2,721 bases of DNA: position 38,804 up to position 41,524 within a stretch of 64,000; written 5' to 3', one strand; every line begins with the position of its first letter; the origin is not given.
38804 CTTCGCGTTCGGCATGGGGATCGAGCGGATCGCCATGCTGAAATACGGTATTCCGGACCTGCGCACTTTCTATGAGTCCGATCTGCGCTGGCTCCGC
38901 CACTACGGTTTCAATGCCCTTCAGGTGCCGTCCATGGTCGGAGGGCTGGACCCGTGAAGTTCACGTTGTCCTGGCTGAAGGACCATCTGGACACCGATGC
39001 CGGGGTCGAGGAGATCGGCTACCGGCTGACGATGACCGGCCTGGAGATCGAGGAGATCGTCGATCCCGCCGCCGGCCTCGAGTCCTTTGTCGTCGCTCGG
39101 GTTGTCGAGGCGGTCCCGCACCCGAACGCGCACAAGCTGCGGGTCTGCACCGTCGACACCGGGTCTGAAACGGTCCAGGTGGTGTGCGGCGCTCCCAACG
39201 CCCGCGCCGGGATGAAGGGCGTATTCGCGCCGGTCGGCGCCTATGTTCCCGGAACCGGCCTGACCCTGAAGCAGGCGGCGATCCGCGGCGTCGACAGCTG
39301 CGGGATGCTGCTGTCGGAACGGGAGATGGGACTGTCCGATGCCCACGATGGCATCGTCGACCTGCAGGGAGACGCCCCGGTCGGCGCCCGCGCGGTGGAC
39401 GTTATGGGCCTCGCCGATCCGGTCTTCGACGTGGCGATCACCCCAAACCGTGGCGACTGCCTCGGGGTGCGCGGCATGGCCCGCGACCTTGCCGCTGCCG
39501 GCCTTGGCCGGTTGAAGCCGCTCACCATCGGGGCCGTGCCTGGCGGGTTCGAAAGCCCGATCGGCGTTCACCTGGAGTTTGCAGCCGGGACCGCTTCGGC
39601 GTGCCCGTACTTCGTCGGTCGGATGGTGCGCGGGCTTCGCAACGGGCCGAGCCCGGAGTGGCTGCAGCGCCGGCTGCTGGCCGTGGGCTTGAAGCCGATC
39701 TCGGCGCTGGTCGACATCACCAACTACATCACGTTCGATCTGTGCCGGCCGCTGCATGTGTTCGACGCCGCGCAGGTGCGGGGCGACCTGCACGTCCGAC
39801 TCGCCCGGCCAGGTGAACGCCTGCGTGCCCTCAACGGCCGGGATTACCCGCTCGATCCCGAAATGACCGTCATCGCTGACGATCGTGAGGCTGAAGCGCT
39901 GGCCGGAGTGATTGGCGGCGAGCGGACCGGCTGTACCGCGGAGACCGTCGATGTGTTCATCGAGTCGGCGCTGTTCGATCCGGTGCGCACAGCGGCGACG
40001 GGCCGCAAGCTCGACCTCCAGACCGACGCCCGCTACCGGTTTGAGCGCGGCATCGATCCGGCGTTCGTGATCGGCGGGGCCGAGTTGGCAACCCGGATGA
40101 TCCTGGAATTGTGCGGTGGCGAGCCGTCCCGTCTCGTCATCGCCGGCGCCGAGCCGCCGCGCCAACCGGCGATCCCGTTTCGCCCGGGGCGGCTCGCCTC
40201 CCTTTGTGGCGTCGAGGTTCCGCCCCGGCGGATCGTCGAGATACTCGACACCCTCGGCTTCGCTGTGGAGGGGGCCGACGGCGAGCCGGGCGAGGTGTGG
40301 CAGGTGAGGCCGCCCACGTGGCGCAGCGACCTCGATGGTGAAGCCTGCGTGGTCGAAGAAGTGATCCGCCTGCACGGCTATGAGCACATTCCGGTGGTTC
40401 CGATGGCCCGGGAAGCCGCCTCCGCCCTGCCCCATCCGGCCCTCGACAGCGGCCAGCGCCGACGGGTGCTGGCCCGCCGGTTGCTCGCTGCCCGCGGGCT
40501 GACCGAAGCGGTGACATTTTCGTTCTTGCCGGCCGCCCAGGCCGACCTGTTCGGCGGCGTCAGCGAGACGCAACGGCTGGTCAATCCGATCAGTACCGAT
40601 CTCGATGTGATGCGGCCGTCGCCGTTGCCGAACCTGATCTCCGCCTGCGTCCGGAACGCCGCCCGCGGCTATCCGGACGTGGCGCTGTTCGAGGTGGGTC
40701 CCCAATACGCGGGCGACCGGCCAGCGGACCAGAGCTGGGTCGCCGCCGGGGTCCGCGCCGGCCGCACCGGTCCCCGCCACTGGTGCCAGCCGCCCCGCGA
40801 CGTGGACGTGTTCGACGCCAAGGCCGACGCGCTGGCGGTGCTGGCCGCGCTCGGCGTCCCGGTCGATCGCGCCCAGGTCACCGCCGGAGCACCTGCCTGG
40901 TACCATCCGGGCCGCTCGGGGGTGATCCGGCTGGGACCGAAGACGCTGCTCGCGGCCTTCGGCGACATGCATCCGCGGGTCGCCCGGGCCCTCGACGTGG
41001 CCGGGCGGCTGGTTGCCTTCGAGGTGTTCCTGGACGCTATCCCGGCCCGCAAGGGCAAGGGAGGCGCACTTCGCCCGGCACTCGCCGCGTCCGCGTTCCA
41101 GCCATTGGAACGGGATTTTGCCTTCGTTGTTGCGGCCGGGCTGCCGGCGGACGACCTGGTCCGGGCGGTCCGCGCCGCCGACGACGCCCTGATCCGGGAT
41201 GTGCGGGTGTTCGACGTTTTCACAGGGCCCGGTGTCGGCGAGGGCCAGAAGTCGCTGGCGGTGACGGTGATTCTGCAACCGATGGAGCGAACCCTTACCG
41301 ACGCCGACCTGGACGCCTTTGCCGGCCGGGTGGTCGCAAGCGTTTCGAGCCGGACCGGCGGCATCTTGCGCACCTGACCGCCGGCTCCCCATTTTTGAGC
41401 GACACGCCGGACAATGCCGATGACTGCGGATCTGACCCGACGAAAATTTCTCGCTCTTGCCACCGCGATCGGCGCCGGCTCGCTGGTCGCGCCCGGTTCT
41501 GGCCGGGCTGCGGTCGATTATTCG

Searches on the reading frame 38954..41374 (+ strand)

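Call 69: search_protein_families(library=pfam, proteins=[window:38954-41374:+], max_evalue=0.00001)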
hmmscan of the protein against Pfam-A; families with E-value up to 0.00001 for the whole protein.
window:38954-41374:+ (807 aa): 5 families
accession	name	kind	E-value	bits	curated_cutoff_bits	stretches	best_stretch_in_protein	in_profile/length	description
PF03483.22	B3_4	-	3.4e-65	219.3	29.3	1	216-388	1-174/174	B3/4 domain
PF17759.6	tRNA_synthFbeta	-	2.5e-41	141.9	22.4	1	494-691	12-212/214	Phenylalanyl tRNA synthetase beta chain CLM domain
PF03147.19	FDX-ACB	-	3.6e-23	82.2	31.1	1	713-806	1-94/94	Ferredoxin-fold anticodon binding domain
PF01588.26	tRNA_bind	-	1e-20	74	27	1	45-145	1-95/96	Putative tRNA binding domain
PF03484.21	B5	-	2.2e-16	60.2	28.6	1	407-476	1-67/67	tRNA synthetase B5 domain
